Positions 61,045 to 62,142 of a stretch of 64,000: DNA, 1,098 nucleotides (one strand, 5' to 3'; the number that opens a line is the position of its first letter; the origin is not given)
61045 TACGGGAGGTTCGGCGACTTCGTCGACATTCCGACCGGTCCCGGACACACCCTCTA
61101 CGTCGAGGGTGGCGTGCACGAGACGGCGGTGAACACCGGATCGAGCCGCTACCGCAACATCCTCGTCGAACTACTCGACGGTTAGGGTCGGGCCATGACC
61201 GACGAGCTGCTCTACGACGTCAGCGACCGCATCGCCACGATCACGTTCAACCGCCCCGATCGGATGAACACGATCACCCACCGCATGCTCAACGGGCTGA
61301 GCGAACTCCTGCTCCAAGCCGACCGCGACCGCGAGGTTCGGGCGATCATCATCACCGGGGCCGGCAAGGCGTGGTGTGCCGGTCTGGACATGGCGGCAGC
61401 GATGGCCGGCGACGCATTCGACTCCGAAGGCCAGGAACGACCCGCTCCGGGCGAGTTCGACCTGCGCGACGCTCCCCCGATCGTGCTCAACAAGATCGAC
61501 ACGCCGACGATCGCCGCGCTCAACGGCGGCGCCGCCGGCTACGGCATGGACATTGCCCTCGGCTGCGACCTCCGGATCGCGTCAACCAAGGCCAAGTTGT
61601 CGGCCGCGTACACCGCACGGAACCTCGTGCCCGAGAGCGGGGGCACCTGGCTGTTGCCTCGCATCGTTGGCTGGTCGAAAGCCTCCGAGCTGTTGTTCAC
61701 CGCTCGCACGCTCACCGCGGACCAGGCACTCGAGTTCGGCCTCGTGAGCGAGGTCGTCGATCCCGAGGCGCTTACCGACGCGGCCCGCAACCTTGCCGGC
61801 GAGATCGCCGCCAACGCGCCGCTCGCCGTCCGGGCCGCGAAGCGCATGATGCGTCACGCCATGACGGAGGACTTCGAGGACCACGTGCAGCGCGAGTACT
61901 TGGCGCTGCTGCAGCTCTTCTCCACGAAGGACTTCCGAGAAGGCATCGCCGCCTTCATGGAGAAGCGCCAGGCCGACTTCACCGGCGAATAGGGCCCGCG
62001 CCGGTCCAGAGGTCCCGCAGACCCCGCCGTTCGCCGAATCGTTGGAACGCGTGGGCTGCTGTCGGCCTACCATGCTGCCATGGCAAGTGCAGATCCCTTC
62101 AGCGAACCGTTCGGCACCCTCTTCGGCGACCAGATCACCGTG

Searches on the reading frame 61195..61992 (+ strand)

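Call 44: search_protein_families(library=pfam, proteins=[window:61195-61992:+], max_evalue=0.001)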
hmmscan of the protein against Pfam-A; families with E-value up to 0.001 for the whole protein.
window:61195-61992:+ (265 aa): 2 families
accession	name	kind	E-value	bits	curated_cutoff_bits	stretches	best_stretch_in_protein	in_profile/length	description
PF00378.25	ECH_1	-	9.1e-54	182.9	27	1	11-264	4-250/251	Enoyl-CoA hydratase/isomerase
PF16113.10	ECH_2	-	1.4e-33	117.2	27.2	2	14-201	2-185/335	Enoyl-CoA hydratase/isomerase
